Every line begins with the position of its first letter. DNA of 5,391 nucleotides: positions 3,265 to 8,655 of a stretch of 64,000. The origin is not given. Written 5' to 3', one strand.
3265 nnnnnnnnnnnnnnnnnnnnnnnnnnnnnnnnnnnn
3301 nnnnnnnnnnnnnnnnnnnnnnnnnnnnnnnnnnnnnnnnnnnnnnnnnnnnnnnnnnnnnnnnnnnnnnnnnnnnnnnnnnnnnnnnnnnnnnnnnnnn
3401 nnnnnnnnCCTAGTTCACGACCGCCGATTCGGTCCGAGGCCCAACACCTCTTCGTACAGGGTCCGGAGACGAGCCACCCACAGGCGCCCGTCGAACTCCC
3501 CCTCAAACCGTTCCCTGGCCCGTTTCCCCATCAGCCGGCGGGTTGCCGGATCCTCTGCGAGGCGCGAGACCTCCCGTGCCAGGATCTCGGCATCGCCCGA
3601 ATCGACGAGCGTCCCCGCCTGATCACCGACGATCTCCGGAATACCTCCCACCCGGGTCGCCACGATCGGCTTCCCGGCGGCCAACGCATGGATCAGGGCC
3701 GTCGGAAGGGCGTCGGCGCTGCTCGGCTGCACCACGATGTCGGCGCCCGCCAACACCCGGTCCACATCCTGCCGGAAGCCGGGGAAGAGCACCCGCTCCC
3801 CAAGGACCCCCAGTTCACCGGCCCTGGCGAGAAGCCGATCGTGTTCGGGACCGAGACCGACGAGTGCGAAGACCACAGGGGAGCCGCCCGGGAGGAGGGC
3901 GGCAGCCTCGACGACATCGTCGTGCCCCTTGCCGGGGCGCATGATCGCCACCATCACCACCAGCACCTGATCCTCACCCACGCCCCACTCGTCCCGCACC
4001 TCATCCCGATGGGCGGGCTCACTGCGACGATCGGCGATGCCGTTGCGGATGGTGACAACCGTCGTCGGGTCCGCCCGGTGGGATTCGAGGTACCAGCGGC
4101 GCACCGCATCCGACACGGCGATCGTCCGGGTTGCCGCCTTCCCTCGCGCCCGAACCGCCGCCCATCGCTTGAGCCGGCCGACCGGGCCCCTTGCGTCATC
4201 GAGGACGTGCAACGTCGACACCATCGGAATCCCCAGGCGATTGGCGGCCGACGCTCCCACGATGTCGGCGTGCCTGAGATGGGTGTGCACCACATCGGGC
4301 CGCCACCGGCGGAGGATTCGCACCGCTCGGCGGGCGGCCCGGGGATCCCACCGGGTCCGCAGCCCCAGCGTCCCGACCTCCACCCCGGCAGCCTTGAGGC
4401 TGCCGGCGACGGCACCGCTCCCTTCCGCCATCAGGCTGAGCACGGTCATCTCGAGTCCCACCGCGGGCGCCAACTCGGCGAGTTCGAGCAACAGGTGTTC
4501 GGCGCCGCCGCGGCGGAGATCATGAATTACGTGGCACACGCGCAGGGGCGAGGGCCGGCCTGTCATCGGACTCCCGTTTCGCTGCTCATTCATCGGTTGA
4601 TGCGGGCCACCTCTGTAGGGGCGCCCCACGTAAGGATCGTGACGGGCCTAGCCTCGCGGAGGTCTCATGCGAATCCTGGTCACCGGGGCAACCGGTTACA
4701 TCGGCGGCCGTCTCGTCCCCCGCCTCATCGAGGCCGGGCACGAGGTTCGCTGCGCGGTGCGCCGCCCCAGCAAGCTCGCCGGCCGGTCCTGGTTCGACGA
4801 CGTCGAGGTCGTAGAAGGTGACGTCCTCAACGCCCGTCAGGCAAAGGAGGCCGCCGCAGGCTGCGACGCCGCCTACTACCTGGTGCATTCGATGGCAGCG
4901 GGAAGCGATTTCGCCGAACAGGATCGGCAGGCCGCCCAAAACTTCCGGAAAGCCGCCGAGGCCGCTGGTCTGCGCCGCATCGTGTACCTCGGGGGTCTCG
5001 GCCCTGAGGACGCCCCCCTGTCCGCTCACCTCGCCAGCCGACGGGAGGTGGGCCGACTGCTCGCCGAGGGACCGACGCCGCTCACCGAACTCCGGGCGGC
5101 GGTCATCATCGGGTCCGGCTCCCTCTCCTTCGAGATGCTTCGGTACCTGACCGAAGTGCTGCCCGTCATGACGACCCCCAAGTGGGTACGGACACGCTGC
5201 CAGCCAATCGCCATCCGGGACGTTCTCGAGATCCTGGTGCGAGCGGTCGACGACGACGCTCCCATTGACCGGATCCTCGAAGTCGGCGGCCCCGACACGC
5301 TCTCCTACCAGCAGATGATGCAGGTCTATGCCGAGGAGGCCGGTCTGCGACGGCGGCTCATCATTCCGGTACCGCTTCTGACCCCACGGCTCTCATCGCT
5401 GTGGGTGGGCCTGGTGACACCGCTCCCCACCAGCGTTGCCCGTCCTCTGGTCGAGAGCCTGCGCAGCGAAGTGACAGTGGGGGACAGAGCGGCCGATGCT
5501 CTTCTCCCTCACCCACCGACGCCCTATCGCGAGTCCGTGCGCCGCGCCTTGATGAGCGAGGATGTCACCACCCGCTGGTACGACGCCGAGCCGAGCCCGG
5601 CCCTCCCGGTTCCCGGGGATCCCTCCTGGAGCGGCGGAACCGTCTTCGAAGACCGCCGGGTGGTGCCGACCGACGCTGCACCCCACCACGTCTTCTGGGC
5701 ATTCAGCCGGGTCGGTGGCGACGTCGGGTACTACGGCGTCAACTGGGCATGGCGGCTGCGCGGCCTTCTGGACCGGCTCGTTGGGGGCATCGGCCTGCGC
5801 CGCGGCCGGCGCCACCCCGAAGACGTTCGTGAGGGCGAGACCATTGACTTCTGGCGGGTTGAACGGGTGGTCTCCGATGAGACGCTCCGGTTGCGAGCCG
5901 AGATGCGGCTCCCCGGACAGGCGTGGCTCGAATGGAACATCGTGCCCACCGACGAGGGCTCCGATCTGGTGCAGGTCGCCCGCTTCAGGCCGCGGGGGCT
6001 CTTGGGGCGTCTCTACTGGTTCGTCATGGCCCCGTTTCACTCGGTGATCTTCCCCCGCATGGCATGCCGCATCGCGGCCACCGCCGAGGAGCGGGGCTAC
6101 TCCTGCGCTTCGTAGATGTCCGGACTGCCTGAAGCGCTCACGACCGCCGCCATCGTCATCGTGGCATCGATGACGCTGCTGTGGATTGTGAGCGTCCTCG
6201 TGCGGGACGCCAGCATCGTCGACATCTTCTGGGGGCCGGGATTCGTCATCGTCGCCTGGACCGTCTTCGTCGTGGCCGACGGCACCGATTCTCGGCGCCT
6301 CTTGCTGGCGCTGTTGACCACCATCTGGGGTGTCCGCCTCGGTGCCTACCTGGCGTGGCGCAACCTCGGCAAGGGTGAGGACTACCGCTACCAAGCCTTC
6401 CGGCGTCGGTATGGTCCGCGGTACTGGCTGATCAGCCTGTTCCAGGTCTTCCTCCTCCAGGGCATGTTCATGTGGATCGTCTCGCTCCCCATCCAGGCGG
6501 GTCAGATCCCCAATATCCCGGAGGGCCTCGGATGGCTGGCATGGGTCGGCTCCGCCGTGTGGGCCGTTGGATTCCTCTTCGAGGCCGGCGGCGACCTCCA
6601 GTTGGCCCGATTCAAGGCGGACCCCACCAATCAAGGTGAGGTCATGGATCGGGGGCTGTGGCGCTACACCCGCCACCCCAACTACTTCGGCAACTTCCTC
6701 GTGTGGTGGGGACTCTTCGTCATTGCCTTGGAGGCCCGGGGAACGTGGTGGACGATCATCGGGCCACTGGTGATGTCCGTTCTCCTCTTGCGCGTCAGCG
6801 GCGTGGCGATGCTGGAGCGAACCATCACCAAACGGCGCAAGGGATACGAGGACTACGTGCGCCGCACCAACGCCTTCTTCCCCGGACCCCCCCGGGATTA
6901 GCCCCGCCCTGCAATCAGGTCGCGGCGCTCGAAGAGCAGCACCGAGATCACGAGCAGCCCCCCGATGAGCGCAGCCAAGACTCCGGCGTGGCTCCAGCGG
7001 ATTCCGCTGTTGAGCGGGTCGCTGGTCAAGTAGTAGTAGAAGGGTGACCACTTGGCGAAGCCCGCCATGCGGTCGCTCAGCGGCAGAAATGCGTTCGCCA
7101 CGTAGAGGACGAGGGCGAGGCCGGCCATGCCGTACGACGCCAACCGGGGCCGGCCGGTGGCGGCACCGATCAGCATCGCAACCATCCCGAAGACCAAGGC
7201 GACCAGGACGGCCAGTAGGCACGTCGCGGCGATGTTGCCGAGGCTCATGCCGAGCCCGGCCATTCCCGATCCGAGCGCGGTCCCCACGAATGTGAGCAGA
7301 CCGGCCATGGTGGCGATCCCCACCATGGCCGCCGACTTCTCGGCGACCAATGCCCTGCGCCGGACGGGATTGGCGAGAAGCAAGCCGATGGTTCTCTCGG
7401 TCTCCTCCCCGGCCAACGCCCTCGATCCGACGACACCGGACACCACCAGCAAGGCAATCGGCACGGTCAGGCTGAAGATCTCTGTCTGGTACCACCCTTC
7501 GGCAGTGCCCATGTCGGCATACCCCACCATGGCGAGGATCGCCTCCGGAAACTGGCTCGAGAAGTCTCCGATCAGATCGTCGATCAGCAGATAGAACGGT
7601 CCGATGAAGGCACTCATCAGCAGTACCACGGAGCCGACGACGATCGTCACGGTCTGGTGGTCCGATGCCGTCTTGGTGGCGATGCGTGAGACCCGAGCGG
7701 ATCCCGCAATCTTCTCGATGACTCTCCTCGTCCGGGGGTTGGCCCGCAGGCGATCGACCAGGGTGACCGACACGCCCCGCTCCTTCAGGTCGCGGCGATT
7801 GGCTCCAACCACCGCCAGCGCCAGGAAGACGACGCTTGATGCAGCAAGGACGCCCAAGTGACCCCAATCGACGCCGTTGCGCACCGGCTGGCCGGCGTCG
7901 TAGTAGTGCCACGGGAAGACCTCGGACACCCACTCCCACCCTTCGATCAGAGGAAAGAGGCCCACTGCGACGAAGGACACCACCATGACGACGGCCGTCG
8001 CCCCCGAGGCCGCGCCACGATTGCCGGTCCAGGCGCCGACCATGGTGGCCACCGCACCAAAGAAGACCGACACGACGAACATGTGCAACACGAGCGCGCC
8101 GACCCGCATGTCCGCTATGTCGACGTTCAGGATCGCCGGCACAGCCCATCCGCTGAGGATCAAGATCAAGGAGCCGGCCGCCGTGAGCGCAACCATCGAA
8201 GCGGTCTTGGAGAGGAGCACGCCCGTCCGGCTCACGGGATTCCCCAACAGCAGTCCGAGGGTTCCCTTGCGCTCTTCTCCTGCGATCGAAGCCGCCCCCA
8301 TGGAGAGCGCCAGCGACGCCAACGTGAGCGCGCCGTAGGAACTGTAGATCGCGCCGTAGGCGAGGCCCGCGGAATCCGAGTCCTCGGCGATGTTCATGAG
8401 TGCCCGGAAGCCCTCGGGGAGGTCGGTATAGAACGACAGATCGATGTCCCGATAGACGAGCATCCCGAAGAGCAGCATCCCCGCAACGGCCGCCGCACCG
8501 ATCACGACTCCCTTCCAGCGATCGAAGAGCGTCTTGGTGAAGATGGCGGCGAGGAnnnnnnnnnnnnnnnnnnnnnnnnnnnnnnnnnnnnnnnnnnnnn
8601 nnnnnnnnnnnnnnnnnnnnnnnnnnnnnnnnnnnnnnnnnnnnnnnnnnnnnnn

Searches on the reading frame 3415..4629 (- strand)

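Call 46: search_protein_families(library=pfam, proteins=[window:3415-4629:-], max_evalue=0.0001)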
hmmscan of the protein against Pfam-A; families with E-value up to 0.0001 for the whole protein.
window:3415-4629:- (404 aa): 5 families
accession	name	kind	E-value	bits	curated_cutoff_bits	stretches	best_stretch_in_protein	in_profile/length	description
PF00534.26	Glycos_transf_1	-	5.7e-32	111.1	26.4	1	208-374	2-172/172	Glycosyl transferases group 1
PF13692.12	Glyco_trans_1_4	-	7.6e-26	91.5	27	1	223-360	3-142/142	Glycosyl transferases group 1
PF13439.12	Glyco_transf_4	-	2.7e-25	89.8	28.5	1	41-199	2-167/170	Glycosyltransferase Family 4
PF13579.12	Glyco_trans_4_4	-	1.8e-16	61.3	29.7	1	41-197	1-158/158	Glycosyl transferase 4-like domain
PF13524.12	Glyco_trans_1_2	-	2.8e-06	27.8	25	1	287-382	38-136/144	Glycosyl transferase-like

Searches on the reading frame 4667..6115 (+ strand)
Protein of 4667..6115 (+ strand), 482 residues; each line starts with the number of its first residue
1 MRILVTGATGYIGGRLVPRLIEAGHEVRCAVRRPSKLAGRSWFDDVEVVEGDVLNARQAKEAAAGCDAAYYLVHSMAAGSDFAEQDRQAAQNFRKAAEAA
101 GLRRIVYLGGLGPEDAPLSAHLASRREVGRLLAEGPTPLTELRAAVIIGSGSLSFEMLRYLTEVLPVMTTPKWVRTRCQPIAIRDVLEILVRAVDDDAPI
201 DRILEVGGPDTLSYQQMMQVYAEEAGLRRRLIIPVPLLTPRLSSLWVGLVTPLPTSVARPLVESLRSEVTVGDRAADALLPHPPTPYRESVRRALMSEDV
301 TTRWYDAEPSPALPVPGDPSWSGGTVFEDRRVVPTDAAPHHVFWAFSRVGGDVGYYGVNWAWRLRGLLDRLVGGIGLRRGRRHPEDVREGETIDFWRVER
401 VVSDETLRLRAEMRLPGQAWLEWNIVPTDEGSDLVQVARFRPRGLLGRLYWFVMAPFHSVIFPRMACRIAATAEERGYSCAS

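Call 46: search_protein_families(library=pfam, proteins=[window:4667-6115:+], max_evalue=0.0001)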
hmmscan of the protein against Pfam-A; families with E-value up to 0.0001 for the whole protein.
window:4667-6115:+ (482 aa): 5 families
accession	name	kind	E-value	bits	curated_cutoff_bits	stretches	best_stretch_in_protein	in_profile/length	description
PF11066.14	DUF2867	-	3.4e-33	115.4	27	1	321-465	1-142/142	Protein of unknown function (DUF2867)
PF13460.12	NAD_binding_10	-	1.9e-19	70.7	27.2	1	7-122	1-111/184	NAD(P)H-binding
PF05368.20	NmrA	-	6.6e-13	49.3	27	1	2-227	4-236/298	NmrA-like family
PF01370.27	Epimerase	-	5.8e-12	46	20.9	1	3-109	1-114/240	NAD dependent epimerase/dehydratase family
PF01073.25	3Beta_HSD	-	3.8e-06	26.6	22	1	4-107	1-113/280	3-beta hydroxysteroid dehydrogenase/isomerase family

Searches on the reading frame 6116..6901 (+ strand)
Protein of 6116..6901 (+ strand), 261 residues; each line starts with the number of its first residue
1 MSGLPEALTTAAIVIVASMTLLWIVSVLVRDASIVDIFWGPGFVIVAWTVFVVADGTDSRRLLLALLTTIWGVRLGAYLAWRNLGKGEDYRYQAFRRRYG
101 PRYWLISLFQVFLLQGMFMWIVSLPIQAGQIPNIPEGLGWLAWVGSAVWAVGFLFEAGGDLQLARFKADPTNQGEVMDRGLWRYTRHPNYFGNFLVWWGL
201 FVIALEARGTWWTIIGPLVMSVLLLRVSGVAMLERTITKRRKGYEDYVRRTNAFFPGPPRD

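Call 46: search_protein_families(library=pfam, proteins=[window:6116-6901:+], max_evalue=0.0001)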
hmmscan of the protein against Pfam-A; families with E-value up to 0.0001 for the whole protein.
window:6116-6901:+ (261 aa): 3 families
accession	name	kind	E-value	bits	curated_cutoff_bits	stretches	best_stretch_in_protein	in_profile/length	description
PF06966.17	DUF1295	-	8.1e-80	268.1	20.4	1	22-251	1-235/235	Protein of unknown function (DUF1295)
PF02544.21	Steroid_dh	-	6.3e-07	29.9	22.6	1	142-222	42-117/150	3-oxo-5-alpha-steroid 4-dehydrogenase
PF04140.19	ICMT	-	8.1e-06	26.6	24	1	173-210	32-69/95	Isoprenylcysteine carboxyl methyltransferase (ICMT) family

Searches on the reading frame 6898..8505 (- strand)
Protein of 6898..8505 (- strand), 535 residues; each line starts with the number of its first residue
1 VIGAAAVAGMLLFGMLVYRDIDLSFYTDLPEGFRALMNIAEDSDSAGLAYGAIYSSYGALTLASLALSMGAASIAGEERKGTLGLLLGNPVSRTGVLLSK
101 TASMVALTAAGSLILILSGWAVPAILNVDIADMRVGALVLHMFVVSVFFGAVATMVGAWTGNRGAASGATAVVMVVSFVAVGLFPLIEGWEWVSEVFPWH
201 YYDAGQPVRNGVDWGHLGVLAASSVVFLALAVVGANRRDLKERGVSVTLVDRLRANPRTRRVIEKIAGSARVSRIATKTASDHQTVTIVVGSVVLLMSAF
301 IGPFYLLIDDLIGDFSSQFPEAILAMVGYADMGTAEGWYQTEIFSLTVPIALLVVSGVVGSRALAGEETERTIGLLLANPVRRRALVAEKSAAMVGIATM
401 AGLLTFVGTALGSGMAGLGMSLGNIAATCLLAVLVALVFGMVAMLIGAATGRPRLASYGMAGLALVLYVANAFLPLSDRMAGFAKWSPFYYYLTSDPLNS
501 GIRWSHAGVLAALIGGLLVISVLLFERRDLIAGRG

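Call 46: search_protein_families(library=pfam, proteins=[window:6898-8505:-], max_evalue=0.0001)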
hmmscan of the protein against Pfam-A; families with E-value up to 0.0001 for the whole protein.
window:6898-8505:- (535 aa): 5 families
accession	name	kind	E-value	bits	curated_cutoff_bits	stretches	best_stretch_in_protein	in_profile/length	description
PF12679.13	ABC2_membrane_2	-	3.6e-31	108.9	27.2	2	288-530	16-283/283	ABC-2 family transporter protein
PF12698.13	ABC2_membrane_3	-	3.6e-14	53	31.6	2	49-232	159-346/347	ABC-2 family transporter protein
PF12730.13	ABC2_membrane_4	-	5.9e-14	52.9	27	1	329-445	35-153/179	ABC-2 family transporter protein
PF01061.29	ABC2_membrane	-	9.5e-11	42.1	26.9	1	57-201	52-201/211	ABC-2 type transporter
PF13346.12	ABC2_membrane_5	-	3.1e-08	33.9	25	0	59-186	36-162/205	ABC-2 family transporter protein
